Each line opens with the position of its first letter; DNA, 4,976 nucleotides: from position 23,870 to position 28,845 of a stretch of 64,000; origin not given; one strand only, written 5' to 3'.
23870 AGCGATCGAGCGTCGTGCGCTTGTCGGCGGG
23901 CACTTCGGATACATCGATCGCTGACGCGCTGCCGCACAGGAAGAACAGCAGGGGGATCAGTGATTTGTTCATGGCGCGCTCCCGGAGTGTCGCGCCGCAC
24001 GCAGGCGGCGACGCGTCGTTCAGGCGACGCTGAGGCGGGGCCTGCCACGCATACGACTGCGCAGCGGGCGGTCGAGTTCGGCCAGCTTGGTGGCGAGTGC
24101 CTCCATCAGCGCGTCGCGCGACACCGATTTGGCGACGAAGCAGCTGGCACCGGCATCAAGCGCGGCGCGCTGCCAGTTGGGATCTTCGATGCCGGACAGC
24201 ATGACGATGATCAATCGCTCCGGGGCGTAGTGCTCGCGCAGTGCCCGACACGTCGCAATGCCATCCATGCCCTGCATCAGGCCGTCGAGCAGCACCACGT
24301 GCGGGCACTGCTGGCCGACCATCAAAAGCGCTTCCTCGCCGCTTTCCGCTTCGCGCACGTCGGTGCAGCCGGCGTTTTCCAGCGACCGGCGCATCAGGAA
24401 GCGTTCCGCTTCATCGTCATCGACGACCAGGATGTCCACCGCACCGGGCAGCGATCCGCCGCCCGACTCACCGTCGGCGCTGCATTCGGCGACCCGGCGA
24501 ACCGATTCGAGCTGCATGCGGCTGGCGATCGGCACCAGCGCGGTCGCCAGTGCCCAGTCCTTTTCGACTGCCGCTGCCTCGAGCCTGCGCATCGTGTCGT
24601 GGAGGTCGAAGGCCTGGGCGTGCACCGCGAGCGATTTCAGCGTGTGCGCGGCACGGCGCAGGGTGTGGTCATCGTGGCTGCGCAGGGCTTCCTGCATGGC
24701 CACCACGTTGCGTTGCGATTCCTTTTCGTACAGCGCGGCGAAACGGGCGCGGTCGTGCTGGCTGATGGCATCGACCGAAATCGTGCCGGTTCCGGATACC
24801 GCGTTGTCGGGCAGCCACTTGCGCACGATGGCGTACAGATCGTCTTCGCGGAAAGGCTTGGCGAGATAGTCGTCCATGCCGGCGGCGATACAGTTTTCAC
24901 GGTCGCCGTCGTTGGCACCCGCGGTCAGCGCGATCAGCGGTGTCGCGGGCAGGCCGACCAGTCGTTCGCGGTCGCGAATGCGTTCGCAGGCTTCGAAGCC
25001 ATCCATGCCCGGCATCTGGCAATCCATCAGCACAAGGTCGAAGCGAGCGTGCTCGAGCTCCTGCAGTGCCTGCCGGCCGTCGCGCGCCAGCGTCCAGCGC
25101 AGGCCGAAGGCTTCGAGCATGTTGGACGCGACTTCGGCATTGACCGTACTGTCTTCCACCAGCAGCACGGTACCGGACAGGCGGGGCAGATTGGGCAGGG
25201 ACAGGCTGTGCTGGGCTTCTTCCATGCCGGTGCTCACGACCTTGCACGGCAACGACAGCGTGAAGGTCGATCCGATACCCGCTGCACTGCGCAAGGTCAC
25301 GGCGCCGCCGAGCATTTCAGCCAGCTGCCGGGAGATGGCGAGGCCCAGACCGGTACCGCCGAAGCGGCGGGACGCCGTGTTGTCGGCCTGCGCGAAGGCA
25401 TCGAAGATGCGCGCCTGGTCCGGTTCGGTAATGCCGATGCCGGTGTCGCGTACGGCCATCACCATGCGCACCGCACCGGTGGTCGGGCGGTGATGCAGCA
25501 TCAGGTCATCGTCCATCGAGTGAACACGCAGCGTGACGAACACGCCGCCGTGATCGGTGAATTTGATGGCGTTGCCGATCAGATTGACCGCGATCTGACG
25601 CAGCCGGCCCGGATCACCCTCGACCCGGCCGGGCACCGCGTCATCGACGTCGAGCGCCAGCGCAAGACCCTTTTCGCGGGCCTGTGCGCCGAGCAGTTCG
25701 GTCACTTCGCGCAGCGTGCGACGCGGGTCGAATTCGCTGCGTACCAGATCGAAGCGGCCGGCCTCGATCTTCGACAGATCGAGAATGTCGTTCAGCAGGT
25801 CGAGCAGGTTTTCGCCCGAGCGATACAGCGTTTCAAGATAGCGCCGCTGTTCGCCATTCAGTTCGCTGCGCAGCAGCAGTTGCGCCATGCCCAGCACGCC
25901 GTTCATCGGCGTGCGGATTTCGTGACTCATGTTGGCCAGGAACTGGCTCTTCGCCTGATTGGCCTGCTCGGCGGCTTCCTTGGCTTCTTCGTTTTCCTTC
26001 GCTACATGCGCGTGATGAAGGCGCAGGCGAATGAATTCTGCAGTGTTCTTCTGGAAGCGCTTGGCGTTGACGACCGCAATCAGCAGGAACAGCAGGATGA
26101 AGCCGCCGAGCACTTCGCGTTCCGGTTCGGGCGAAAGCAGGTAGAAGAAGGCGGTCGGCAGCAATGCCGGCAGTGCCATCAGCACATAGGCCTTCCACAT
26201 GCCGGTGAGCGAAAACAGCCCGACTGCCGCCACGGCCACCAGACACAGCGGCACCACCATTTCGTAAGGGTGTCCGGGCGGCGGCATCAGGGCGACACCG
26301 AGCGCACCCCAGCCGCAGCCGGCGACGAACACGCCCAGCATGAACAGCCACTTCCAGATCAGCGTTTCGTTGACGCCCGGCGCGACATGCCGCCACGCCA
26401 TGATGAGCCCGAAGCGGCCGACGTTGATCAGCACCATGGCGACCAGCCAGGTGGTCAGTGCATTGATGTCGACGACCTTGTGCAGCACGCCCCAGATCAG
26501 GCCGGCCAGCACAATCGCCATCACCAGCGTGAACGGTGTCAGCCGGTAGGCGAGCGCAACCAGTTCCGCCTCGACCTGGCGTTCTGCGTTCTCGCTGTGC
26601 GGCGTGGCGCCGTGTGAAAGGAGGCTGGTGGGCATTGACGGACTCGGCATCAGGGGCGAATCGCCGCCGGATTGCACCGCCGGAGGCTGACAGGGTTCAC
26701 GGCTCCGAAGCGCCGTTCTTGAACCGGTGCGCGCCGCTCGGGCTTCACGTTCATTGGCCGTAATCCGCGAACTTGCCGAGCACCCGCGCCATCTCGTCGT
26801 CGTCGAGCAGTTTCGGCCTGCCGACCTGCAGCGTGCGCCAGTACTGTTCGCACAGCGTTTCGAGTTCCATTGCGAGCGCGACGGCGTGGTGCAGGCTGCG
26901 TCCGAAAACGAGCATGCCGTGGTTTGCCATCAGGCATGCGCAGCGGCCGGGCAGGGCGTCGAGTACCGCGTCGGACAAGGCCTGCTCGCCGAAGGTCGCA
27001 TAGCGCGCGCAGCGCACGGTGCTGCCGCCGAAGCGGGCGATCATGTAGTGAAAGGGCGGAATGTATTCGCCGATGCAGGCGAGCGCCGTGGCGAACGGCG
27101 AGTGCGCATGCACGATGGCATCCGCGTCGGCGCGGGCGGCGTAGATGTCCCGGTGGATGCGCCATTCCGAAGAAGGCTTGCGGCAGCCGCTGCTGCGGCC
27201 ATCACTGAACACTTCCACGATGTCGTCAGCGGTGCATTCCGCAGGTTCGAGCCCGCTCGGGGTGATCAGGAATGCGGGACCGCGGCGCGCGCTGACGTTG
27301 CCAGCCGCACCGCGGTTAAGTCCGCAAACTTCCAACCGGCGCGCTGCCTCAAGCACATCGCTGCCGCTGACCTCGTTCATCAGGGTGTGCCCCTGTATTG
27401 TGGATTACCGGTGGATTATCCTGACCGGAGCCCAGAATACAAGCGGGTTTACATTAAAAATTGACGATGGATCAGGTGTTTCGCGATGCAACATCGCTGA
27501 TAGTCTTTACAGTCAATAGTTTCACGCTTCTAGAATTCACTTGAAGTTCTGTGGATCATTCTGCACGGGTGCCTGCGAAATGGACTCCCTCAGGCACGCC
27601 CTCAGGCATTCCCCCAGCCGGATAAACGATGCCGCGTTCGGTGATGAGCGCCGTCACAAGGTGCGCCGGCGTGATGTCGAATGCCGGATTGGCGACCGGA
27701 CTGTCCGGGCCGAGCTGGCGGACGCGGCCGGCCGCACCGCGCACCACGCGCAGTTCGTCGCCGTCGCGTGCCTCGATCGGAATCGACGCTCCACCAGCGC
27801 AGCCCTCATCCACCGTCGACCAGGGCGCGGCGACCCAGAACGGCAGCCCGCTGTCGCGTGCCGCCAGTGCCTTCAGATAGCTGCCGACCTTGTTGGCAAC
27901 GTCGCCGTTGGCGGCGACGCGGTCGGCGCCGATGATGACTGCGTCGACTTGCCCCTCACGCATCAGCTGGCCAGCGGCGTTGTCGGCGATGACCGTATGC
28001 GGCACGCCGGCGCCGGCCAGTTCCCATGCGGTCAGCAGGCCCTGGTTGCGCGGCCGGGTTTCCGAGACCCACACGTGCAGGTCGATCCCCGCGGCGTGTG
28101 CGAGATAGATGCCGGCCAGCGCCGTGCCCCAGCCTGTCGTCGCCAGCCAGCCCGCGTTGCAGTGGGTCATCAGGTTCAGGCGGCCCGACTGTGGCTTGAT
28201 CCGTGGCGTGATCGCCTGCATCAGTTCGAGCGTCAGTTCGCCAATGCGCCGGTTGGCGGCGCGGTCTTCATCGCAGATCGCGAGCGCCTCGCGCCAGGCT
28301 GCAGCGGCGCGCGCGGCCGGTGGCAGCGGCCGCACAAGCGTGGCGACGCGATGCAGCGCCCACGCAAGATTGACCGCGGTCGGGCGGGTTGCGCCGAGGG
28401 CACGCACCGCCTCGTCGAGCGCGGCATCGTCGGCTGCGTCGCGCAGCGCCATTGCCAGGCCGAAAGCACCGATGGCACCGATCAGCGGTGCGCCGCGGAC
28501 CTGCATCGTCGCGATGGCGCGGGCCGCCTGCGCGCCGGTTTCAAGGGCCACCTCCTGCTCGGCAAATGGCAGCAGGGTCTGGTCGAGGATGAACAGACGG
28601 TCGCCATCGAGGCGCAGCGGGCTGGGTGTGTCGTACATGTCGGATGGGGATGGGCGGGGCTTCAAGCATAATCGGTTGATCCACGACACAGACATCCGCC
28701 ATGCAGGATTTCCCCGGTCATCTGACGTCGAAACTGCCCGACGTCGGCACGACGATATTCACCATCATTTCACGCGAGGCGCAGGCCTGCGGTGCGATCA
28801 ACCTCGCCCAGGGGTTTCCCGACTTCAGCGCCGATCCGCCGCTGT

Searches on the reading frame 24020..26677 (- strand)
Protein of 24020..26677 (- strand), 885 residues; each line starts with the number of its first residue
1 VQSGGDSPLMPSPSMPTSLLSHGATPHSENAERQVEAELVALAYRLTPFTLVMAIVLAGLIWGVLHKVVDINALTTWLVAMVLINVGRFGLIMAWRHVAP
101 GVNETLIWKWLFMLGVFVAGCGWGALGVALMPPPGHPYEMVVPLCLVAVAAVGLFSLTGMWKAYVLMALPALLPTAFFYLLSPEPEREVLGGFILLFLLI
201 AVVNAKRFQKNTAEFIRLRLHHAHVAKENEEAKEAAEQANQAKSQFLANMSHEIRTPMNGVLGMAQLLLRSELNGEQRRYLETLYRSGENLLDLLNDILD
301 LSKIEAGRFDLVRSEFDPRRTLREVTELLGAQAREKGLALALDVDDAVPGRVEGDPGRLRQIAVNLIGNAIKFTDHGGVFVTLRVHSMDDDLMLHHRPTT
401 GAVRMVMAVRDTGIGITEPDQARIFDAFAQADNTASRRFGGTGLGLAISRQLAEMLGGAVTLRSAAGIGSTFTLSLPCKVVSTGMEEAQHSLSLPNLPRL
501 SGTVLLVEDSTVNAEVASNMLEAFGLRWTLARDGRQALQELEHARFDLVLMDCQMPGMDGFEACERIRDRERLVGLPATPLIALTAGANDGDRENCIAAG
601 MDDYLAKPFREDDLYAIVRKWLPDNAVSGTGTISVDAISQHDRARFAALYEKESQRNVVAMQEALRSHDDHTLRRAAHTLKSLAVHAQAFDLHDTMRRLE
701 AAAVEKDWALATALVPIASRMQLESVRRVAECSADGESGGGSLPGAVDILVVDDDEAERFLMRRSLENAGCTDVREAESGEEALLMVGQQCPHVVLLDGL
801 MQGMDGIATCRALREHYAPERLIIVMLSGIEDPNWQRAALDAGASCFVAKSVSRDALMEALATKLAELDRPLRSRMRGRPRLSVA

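Call 75: search_protein_families(library=pfam, proteins=[window:24020-26677:-], max_evalue=0.00001)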
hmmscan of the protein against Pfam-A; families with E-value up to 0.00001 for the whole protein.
window:24020-26677:- (885 aa): 4 families
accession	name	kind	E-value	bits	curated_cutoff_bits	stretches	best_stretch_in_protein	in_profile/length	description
PF00072.30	Response_reg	-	1.4e-53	180.2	30.2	2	504-618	1-110/111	Response regulator receiver domain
PF02518.31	HATPase_c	-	2.7e-25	89.4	26.4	1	354-478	1-109/111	Histidine kinase-, DNA gyrase B-, and HSP90-like ATPase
PF00512.31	HisKA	-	2e-24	85.8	26.9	1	242-307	1-66/66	His Kinase A (phospho-acceptor) domain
PF01627.28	Hpt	-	1.1e-06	29.2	24.6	1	648-712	4-72/84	Hpt domain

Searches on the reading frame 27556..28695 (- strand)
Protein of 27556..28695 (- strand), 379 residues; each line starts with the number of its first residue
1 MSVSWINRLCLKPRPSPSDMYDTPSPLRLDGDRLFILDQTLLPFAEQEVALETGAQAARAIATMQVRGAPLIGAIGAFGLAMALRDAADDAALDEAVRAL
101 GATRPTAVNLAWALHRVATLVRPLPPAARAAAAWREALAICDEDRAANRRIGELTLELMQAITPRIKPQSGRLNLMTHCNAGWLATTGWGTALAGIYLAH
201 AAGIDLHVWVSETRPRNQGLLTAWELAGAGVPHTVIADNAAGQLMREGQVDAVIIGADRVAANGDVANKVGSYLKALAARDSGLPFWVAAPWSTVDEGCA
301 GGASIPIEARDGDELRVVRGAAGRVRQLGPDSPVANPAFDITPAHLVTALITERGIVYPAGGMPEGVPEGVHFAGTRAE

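Call 81: search_protein_families(library=pfam, proteins=[window:27556-28695:-], max_evalue=0.00001)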
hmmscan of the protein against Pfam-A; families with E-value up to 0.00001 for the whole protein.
window:27556-28695:- (379 aa): 1 family
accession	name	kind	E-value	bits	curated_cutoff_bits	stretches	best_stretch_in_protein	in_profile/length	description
PF01008.23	IF-2B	-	7.3e-62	209.6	22.4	1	65-359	1-280/280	Initiation factor 2 subunit family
